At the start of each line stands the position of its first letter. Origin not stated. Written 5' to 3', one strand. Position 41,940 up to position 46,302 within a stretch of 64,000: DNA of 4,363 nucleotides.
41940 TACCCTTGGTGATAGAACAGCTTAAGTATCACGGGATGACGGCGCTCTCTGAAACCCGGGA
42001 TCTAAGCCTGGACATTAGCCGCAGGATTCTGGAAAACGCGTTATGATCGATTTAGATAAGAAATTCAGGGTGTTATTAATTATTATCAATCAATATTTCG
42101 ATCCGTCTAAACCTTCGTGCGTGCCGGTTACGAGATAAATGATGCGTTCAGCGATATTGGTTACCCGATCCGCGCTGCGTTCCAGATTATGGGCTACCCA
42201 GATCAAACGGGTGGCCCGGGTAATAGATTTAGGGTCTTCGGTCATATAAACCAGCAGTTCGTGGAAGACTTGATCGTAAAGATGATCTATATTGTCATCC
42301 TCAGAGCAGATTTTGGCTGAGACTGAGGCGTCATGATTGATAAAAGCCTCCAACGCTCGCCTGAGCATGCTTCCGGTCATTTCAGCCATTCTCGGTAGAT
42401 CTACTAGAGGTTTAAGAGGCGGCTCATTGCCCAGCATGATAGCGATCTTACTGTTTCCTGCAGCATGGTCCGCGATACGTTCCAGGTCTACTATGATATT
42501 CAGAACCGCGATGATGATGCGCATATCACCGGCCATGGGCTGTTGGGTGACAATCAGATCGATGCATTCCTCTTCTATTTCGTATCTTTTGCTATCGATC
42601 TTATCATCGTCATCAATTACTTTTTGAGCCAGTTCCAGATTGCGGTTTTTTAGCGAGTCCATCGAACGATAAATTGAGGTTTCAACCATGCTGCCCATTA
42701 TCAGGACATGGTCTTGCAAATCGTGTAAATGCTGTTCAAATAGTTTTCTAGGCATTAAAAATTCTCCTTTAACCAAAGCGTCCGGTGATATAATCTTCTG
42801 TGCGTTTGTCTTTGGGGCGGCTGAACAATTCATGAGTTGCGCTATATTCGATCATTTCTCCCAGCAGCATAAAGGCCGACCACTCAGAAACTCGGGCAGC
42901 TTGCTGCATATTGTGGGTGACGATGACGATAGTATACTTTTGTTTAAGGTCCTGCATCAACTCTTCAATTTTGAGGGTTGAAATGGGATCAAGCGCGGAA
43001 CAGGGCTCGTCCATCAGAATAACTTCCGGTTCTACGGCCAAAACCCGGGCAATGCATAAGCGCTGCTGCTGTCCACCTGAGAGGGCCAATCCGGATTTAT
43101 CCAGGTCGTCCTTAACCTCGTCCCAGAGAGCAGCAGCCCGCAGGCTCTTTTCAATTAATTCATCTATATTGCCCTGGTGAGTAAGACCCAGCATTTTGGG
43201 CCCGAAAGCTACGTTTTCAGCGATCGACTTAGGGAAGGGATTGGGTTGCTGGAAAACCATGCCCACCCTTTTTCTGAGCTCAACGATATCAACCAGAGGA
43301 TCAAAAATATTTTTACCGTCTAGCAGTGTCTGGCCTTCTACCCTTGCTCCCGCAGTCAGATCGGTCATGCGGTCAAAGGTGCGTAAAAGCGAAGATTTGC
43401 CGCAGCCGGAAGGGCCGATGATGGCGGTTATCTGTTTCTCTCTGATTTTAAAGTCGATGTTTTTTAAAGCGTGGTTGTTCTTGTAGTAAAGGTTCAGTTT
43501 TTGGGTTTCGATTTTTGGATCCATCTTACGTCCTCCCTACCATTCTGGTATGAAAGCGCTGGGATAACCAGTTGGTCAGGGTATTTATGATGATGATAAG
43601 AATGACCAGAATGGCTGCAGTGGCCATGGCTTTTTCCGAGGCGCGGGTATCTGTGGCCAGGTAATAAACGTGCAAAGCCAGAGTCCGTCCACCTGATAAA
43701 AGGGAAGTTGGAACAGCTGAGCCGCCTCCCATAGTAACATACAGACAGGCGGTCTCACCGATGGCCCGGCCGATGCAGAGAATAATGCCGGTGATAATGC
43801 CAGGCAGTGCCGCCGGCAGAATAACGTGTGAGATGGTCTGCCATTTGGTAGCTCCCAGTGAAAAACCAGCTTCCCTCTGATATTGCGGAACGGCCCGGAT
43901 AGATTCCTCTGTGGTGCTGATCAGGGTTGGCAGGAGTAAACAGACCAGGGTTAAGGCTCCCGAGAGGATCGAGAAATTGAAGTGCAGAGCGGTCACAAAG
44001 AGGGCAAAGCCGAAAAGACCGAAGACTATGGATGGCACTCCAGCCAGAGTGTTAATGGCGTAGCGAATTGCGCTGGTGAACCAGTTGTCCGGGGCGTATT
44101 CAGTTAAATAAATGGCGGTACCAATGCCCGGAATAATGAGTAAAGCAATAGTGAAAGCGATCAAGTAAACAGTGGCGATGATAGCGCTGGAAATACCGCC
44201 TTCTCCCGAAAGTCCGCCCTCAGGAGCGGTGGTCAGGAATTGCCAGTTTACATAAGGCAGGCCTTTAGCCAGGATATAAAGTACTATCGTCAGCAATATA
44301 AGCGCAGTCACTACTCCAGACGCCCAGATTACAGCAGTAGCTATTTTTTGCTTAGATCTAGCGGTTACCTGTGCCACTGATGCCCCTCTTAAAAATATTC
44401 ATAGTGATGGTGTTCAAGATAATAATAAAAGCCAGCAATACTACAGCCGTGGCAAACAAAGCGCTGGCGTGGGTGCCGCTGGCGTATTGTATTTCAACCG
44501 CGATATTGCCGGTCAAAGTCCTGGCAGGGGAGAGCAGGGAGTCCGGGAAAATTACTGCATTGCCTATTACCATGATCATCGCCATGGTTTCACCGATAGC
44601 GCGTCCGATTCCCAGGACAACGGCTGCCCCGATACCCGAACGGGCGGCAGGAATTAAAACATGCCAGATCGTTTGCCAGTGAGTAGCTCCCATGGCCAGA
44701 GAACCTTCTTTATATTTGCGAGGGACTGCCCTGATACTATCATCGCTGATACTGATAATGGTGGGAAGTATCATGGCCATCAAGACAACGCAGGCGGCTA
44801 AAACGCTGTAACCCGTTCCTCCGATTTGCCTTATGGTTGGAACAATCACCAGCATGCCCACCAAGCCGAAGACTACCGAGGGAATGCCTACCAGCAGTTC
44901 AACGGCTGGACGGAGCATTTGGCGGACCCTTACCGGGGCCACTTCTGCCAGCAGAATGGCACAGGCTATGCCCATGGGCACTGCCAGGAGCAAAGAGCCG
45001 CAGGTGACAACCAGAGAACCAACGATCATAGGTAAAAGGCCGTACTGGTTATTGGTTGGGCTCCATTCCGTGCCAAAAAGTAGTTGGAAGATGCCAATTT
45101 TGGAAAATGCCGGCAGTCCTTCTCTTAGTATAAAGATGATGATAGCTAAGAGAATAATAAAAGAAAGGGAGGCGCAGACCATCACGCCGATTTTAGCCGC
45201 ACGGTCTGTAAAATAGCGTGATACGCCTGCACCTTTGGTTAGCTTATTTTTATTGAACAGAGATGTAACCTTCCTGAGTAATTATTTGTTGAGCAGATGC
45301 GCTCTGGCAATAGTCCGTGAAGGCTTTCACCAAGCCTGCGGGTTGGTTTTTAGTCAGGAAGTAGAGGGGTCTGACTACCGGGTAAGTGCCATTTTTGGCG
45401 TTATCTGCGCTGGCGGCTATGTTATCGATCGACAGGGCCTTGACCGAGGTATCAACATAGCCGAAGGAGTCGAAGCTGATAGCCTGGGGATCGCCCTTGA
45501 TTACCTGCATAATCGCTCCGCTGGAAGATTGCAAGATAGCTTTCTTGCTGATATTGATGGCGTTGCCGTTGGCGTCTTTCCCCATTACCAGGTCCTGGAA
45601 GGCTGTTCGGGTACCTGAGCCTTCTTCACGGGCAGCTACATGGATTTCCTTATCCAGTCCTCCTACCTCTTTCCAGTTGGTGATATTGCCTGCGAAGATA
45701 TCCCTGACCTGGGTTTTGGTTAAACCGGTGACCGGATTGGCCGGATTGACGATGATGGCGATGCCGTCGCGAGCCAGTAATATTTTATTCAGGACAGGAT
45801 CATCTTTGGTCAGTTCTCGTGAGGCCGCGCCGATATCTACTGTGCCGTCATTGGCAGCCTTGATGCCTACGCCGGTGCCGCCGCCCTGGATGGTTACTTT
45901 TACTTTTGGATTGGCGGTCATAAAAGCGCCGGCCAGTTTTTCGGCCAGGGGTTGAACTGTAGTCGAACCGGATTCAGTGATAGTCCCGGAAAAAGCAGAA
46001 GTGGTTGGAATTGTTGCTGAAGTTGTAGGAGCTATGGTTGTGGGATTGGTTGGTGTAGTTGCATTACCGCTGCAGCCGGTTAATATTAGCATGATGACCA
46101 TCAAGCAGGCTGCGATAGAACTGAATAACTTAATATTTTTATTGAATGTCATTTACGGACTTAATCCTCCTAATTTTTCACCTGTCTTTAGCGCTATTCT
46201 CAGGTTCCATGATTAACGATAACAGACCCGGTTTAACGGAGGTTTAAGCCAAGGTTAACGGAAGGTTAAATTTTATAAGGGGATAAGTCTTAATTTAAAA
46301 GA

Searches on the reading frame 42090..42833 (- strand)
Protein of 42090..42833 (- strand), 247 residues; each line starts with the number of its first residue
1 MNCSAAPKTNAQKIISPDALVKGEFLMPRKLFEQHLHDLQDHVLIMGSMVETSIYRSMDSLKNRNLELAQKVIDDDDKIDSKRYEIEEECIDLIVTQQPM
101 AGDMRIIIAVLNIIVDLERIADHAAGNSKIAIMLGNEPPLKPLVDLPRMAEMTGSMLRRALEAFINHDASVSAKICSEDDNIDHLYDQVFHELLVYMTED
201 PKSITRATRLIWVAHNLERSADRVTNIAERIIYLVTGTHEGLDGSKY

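Call 70: search_protein_families(library=pfam, proteins=[window:42090-42833:-], max_evalue=0.00001)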
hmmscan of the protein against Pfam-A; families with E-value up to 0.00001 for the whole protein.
window:42090-42833:- (247 aa): 1 family
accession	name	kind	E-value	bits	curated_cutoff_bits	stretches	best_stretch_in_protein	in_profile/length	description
PF01895.24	PhoU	-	1.4e-43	147.6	23.5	2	44-125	2-83/89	PhoU domain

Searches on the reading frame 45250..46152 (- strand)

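Call 70: search_protein_families(library=pfam, proteins=[window:45250-46152:-], max_evalue=0.00001)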
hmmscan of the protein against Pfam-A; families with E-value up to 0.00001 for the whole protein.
window:45250-46152:- (300 aa): 4 families
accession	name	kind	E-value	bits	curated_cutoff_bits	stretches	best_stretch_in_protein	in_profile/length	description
PF12849.12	PBP_like_2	-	2.4e-46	159.1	27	1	53-284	7-265/267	PBP superfamily domain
PF12727.12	PBP_like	-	4.9e-12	45.8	27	1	75-240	2-161/193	PBP superfamily domain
PF13531.11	SBP_bac_11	-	4.8e-09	36.8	25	1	64-296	7-226/227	Bacterial extracellular solute-binding protein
PF01547.30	SBP_bac_1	-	8.2e-07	29.7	26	1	58-289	4-307/307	Bacterial extracellular solute-binding protein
